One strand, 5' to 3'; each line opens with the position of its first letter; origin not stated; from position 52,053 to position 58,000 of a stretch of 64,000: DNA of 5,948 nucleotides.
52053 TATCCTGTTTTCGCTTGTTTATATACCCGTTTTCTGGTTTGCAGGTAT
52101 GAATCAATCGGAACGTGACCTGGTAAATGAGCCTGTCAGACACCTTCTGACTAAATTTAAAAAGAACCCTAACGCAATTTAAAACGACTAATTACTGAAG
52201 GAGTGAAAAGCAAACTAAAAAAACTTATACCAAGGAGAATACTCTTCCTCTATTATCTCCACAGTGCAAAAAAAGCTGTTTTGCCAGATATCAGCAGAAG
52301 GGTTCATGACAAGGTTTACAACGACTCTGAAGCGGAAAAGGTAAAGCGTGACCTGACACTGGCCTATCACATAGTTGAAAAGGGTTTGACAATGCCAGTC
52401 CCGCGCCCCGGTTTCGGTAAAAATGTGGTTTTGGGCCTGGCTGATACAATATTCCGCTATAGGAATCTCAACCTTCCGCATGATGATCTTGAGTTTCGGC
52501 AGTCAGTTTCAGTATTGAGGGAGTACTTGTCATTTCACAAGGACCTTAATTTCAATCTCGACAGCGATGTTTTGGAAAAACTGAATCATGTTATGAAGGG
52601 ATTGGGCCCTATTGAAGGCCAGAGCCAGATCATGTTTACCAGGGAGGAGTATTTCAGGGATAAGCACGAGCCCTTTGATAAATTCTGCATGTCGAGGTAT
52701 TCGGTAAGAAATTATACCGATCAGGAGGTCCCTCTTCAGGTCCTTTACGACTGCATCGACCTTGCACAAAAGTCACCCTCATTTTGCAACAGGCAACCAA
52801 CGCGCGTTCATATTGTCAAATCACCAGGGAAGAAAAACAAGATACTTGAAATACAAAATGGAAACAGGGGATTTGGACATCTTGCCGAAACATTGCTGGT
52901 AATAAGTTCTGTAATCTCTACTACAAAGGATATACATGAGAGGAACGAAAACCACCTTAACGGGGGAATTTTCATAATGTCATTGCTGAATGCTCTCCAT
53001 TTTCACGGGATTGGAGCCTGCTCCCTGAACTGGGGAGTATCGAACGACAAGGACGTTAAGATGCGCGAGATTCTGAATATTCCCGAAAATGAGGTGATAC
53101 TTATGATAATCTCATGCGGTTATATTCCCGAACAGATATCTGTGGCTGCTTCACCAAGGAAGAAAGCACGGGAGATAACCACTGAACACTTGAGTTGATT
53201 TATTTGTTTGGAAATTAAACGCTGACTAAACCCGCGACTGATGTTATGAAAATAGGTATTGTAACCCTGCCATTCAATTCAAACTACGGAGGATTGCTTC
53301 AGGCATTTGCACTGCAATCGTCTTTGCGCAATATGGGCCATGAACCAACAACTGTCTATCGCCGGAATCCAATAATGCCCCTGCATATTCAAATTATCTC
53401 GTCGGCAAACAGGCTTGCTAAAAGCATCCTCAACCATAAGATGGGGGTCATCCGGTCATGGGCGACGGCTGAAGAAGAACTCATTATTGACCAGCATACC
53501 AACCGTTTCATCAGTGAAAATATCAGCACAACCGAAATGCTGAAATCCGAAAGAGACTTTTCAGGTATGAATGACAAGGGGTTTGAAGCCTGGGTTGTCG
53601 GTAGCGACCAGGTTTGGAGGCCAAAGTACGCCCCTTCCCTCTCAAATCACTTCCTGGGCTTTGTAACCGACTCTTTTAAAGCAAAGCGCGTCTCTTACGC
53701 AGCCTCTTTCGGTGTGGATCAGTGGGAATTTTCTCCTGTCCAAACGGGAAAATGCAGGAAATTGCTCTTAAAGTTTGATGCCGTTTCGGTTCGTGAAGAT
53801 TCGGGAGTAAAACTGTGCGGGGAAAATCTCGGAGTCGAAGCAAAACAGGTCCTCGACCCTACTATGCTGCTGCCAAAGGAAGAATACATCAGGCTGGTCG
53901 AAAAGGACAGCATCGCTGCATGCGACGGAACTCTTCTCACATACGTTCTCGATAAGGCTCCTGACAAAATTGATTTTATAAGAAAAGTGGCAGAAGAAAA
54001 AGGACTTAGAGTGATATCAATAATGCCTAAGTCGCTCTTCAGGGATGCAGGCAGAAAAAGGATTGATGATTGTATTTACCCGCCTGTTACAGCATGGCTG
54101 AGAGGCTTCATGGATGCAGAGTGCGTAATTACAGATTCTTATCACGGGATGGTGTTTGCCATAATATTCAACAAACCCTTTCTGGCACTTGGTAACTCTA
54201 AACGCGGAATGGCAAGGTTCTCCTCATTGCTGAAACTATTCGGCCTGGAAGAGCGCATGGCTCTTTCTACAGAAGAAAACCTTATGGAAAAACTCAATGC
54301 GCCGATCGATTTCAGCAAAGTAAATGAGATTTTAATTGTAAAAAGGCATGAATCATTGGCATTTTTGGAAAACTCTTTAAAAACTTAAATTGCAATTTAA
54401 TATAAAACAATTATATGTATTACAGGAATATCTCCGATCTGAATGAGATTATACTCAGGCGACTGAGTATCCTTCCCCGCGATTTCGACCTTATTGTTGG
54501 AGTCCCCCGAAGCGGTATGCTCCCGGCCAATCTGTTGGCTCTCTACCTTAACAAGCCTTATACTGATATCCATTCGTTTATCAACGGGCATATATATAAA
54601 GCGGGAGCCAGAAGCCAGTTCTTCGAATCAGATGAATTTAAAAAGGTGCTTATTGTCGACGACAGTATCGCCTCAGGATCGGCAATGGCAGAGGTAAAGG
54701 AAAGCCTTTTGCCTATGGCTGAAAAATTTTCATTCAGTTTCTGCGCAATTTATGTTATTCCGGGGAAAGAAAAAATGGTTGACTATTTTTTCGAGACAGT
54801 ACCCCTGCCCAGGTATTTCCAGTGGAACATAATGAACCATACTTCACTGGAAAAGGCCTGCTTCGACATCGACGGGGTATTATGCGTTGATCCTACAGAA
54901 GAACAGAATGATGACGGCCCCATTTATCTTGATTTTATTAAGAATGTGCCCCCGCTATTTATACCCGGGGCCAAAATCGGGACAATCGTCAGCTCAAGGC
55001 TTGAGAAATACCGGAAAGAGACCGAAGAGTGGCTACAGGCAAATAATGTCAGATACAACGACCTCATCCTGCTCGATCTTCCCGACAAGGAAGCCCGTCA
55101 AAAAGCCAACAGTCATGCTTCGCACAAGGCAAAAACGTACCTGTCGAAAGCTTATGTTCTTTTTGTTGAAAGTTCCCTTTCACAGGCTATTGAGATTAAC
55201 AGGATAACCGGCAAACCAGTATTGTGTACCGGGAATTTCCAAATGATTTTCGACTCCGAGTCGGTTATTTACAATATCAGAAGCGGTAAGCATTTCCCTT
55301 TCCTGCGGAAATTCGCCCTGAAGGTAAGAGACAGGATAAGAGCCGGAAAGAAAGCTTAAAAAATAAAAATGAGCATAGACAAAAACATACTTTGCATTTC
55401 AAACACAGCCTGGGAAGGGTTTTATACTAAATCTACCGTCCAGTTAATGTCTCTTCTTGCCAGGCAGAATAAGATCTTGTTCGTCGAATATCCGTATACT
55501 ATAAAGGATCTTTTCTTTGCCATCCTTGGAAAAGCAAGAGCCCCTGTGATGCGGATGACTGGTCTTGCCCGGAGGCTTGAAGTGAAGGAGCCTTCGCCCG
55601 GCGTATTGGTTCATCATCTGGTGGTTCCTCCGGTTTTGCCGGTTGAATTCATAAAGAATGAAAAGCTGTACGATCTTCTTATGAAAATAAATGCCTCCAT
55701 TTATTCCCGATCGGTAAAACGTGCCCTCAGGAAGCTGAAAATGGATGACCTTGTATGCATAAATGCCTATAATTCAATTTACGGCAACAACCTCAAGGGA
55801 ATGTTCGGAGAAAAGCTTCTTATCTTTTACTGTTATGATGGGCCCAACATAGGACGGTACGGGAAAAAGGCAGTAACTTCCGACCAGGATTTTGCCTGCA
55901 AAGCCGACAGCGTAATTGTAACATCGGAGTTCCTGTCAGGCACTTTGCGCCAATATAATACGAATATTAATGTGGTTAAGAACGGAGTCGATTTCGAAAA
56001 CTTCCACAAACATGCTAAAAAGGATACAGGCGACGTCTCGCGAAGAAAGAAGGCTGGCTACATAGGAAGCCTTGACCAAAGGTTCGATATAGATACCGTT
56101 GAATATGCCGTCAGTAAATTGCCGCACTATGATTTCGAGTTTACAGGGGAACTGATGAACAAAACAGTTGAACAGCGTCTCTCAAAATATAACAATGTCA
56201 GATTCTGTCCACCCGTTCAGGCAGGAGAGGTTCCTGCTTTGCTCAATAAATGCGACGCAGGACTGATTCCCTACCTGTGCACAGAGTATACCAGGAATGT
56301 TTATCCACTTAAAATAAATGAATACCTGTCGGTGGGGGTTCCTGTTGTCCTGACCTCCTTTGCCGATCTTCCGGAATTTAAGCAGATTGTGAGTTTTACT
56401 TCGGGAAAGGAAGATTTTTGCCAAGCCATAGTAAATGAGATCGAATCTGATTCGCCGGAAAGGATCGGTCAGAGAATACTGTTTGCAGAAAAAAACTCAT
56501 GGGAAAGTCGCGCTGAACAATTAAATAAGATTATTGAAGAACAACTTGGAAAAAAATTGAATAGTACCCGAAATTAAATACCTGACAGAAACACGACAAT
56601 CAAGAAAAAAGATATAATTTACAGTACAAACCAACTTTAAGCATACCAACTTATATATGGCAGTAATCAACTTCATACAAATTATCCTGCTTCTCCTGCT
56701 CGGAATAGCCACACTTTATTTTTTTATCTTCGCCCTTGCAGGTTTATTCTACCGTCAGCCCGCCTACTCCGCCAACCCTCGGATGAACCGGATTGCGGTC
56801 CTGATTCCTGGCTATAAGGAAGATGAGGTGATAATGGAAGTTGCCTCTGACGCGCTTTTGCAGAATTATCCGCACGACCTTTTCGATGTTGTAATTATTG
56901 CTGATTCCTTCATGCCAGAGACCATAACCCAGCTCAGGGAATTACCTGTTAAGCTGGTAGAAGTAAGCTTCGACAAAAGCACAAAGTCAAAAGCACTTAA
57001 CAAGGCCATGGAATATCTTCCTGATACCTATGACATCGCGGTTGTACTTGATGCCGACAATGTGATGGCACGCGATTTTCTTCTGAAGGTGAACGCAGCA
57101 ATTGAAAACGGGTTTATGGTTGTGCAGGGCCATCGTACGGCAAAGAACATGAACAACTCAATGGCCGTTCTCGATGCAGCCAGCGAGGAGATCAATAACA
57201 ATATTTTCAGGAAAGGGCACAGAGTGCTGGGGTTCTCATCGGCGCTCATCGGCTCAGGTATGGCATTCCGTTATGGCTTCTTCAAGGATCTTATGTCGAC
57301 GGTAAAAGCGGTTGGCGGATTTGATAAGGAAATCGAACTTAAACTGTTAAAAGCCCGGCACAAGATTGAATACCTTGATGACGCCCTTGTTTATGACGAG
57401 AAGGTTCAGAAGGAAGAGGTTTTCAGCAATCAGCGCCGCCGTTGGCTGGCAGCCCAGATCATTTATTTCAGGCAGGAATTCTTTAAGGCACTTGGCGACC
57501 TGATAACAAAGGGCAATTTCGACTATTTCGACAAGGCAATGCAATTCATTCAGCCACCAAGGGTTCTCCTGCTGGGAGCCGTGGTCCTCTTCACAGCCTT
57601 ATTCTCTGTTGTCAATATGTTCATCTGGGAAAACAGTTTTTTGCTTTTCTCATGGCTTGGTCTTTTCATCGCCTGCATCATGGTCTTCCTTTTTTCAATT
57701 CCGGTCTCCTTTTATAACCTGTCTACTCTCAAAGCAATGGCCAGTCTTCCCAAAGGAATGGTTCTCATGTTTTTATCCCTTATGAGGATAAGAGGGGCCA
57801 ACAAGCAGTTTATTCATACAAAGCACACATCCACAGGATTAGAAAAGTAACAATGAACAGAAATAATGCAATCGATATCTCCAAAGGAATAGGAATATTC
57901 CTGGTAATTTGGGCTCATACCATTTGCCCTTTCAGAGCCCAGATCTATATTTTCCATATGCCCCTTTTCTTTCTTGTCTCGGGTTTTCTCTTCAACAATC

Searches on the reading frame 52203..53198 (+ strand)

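Call 30: search_protein_families(library=pfam, proteins=[window:52203-53198:+], max_evalue=0.001)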
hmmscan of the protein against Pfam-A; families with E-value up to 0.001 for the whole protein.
window:52203-53198:+ (331 aa): 2 families
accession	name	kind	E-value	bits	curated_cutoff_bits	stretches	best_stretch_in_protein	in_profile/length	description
PF00881.29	Nitroreductase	-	1.4e-19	71.3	23.5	2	163-216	2-55/167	Nitroreductase family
PF14512.11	TM1586_NiRdase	-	0.00089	19.4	27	0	266-325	96-148/215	Putative TM nitroreductase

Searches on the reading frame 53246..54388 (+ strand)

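Call 30: search_protein_families(library=pfam, proteins=[window:53246-54388:+], max_evalue=0.001)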
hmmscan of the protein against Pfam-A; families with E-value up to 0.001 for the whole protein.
window:53246-54388:+ (380 aa): 1 family
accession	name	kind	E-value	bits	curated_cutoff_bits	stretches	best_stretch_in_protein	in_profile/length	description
PF04230.19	PS_pyruv_trans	-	2e-30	107.1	25.3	1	13-318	1-279/280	Polysaccharide pyruvyl transferase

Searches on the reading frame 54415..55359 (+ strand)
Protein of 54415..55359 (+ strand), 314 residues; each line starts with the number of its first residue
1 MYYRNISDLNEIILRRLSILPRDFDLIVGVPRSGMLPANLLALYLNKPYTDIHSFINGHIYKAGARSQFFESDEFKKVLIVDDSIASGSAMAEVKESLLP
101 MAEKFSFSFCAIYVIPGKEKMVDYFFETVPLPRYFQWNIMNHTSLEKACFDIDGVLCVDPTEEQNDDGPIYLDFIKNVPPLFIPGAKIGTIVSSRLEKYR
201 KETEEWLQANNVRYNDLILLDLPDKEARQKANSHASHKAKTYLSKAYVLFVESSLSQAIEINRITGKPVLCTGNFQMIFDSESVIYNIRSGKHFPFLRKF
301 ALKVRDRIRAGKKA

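Call 30: search_protein_families(library=pfam, proteins=[window:54415-55359:+], max_evalue=0.001)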
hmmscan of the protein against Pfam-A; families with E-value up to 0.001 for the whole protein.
window:54415-55359:+ (314 aa): 1 family
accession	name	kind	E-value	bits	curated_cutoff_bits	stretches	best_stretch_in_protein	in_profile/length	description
PF00156.33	Pribosyltran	-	1.2e-08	34.9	26.3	1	16-99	25-111/158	Phosphoribosyl transferase domain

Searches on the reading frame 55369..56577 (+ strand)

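Call 30: search_protein_families(library=pfam, proteins=[window:55369-56577:+], max_evalue=0.001)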
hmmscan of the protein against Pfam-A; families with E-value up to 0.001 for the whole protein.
window:55369-56577:+ (402 aa): 2 families
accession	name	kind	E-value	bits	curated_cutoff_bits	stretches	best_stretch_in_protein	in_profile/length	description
PF13692.12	Glyco_trans_1_4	-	2.5e-08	34.7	27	1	228-337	3-114/142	Glycosyl transferases group 1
PF00534.26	Glycos_transf_1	-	9e-05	22.5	26.4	0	219-331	8-124/172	Glycosyl transferases group 1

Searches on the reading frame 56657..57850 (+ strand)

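Call 30: search_protein_families(library=pfam, proteins=[window:56657-57850:+], max_evalue=0.001)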
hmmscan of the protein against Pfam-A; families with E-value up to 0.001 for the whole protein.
window:56657-57850:+ (397 aa): 3 families
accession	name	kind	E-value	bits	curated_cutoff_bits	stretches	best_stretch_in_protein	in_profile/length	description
PF13641.12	Glyco_tranf_2_3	-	6.2e-20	72.6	27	1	45-264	2-228/230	Glycosyltransferase like family 2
PF13632.12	Glyco_trans_2_3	-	1e-15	58.5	27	1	128-338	2-190/198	Glycosyl transferase family group 2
PF00535.33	Glycos_transf_2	-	3.2e-10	40.6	23.3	1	48-210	2-165/168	Glycosyl transferase family 2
